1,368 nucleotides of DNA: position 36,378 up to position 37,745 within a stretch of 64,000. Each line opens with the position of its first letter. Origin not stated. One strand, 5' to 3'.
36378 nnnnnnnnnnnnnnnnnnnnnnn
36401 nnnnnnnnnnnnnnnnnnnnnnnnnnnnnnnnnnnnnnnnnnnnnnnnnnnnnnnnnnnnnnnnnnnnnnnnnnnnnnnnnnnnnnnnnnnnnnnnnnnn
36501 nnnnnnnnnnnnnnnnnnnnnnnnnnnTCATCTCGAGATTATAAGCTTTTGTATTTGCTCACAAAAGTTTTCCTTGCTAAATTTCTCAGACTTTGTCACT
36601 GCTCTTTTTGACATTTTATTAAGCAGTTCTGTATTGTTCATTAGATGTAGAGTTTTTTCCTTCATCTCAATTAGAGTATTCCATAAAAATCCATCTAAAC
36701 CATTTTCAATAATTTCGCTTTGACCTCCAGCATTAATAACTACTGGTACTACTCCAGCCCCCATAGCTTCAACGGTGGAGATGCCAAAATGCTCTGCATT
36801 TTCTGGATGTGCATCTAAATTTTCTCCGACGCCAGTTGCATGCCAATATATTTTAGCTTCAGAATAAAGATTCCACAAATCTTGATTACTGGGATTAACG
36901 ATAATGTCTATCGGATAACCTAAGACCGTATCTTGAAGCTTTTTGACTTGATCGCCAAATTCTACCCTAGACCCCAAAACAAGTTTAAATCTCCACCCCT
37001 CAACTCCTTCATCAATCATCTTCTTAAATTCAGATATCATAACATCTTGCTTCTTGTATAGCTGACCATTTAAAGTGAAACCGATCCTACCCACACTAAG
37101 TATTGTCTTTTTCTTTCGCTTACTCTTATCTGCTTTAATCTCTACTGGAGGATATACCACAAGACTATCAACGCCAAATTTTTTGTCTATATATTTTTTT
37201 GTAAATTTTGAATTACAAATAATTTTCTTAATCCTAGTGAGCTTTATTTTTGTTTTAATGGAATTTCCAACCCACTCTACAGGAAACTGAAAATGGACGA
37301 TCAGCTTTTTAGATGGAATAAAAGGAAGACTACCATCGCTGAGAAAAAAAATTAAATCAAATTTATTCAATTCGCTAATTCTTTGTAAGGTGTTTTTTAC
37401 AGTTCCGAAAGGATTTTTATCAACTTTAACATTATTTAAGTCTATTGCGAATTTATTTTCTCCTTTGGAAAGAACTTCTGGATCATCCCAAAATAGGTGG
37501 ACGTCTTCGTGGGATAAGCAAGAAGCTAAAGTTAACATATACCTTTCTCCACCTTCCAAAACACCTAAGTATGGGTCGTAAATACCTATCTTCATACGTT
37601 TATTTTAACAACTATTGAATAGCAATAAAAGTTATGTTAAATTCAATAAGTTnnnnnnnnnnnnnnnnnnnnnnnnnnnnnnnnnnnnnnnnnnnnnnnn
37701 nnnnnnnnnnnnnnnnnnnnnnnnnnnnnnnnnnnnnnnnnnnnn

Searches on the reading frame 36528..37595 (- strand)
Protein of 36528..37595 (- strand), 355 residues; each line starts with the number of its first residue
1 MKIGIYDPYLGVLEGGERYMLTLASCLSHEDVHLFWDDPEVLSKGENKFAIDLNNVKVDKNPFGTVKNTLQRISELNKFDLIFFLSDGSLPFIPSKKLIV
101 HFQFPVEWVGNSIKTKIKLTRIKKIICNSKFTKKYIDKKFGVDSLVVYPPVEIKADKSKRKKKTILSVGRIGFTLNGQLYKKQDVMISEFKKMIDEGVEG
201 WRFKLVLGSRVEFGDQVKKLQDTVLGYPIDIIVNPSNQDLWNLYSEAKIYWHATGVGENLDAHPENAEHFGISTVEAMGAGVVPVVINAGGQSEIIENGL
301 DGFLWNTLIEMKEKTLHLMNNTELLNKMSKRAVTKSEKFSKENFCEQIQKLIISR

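Call 68: search_protein_families(library=pfam, proteins=[window:36528-37595:-], max_evalue=0.01)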
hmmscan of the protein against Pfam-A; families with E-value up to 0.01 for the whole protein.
window:36528-37595:- (355 aa): 4 families
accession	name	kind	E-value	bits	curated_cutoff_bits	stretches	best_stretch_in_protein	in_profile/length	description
PF00534.26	Glycos_transf_1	-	1.3e-14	54.6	26.4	1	157-332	10-169/172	Glycosyl transferases group 1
PF13692.12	Glyco_trans_1_4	-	7.3e-10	39.7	27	1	163-321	2-142/142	Glycosyl transferases group 1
PF13439.12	Glyco_transf_4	-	9.1e-05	23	28.5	1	15-152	3-167/170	Glycosyltransferase Family 4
PF13524.12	Glyco_trans_1_2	-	0.0028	18.1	25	1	235-339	35-129/144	Glycosyl transferase-like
